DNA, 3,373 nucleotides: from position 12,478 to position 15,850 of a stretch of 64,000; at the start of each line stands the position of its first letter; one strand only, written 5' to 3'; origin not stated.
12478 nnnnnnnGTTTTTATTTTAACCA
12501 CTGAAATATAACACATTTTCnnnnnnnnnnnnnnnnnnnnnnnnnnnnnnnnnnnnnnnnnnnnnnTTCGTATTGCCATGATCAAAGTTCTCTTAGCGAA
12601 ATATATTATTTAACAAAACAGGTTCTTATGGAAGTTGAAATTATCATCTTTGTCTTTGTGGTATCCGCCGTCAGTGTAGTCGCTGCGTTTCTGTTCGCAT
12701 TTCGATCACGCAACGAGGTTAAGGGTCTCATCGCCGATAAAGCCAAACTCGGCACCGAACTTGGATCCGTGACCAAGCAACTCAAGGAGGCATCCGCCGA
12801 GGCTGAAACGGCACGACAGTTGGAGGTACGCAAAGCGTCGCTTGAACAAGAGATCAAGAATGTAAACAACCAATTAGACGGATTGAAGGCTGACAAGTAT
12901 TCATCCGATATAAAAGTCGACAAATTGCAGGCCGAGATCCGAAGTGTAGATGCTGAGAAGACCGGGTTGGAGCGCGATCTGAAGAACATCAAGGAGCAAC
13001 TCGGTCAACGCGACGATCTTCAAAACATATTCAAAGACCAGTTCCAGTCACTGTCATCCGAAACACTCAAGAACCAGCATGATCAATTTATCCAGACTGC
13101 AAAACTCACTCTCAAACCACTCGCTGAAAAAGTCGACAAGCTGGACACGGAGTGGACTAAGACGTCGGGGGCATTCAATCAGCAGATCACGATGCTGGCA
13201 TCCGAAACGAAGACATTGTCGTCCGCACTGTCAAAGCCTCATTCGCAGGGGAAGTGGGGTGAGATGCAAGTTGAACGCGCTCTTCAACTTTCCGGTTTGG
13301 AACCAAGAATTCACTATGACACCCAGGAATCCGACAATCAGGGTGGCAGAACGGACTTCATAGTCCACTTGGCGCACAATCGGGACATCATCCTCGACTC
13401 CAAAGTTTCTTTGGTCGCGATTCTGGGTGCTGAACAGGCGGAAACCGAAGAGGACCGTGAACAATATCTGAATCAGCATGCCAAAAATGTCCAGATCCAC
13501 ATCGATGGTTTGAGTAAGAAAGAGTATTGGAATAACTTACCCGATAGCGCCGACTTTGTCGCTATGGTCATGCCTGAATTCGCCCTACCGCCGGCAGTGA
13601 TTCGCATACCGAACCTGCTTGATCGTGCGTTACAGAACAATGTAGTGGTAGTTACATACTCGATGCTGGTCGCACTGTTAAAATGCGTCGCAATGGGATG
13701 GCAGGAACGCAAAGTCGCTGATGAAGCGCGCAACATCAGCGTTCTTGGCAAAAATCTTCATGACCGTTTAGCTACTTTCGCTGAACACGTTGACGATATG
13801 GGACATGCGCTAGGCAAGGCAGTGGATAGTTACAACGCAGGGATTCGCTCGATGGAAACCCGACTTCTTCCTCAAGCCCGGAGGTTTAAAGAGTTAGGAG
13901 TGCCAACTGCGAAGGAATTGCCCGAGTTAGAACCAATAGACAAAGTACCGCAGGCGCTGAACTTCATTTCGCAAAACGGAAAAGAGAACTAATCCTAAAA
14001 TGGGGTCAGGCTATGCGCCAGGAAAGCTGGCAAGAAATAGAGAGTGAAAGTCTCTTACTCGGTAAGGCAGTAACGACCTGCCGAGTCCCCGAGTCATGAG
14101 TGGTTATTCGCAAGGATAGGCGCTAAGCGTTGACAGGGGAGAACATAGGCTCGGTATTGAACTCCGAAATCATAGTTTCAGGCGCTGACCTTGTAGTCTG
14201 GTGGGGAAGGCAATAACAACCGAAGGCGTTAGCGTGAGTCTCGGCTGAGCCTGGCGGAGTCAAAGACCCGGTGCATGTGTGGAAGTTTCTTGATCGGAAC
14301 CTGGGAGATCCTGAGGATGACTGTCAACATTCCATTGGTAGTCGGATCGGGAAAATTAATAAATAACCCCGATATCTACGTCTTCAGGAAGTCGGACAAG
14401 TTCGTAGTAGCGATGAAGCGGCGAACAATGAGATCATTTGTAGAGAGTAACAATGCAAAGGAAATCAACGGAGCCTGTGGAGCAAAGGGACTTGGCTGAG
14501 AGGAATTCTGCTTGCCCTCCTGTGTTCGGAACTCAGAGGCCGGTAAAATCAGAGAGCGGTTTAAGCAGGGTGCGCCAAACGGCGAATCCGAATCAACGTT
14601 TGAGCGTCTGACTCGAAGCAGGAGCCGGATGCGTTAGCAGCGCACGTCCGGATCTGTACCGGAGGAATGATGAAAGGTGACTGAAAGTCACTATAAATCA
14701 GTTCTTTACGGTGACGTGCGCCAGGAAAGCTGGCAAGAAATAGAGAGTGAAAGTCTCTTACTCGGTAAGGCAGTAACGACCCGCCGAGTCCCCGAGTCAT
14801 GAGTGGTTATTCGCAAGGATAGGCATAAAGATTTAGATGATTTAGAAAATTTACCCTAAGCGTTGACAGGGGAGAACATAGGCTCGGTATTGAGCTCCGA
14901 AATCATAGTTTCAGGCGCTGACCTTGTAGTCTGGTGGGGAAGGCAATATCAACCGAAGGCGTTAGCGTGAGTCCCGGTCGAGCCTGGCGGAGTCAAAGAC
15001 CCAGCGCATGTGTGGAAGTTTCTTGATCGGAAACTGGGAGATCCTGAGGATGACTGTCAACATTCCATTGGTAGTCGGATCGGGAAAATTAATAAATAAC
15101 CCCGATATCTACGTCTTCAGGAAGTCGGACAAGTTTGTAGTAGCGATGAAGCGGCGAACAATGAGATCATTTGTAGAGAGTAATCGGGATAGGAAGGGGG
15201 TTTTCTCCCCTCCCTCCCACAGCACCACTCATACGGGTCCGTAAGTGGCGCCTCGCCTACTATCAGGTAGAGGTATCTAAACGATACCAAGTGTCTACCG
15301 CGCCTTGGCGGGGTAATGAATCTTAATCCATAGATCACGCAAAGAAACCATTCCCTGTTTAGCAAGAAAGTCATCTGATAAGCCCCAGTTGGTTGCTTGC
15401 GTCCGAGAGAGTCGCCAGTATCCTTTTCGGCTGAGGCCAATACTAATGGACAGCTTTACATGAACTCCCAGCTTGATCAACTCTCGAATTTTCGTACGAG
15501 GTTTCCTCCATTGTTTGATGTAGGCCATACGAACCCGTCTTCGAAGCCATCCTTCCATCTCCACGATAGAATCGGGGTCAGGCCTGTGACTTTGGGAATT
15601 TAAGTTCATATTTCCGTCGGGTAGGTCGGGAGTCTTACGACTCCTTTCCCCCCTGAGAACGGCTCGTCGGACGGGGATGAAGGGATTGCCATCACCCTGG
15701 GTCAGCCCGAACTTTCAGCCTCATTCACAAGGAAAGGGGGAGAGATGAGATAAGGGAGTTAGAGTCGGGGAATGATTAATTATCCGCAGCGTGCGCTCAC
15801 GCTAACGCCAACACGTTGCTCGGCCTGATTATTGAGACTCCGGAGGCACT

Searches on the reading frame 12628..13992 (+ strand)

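Call 12: search_protein_families(library=pfam, proteins=[window:12628-13992:+], max_evalue=0.01)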
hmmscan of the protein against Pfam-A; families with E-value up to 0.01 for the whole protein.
window:12628-13992:+ (454 aa): 4 families
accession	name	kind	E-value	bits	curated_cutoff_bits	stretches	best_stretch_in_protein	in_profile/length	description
PF02646.22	RmuC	-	1.2e-68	231.8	26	1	153-429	5-290/291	RmuC family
PF07889.17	DUF1664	-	0.0056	17.1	34.6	0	38-126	36-118/124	Protein of unknown function (DUF1664)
PF19220.6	Rod_CreS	-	0.0069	15.9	100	1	47-193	193-337/359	Crescentin, rod domain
PF09762.14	CCDC93_CC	-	0.0071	15.9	30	0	50-176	120-245/429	CCDC93 coiled-coil domain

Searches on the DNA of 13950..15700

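Call 85: search_rna_families(source=window, start=13950, end=15700, threshold=evalue, max_evalue=1)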
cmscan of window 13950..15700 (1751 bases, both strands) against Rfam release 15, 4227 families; matches with E-value up to 1: 6.
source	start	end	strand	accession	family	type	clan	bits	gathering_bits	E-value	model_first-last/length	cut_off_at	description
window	14047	14269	+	RF02005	group-II-D1D4-6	Intron;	CL00102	159.3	49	1.6e-47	1-225/225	no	Group II catalytic intron D1-D4-6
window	14750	15002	+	RF02005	group-II-D1D4-6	Intron;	CL00102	139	49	4.5e-41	1-225/225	no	Group II catalytic intron D1-D4-6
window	15183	15253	-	RF00029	Intron_gpII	Intron;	-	38.7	40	1.3e-05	1-77/77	no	Group II catalytic intron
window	14620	14715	+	RF00029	Intron_gpII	Intron;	-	31.6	40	0.00067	1-77/77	no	Group II catalytic intron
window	15616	15667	-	RF00029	Intron_gpII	Intron;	-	21.2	40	0.25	1-77/77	no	Group II catalytic intron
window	14621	14658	+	RF04356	Plastid-ndhA-ndhB-1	Intron;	CL00155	19.3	61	0.35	8-46/49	no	Plastid-ndhA-ndhB-1 group II-D5 intron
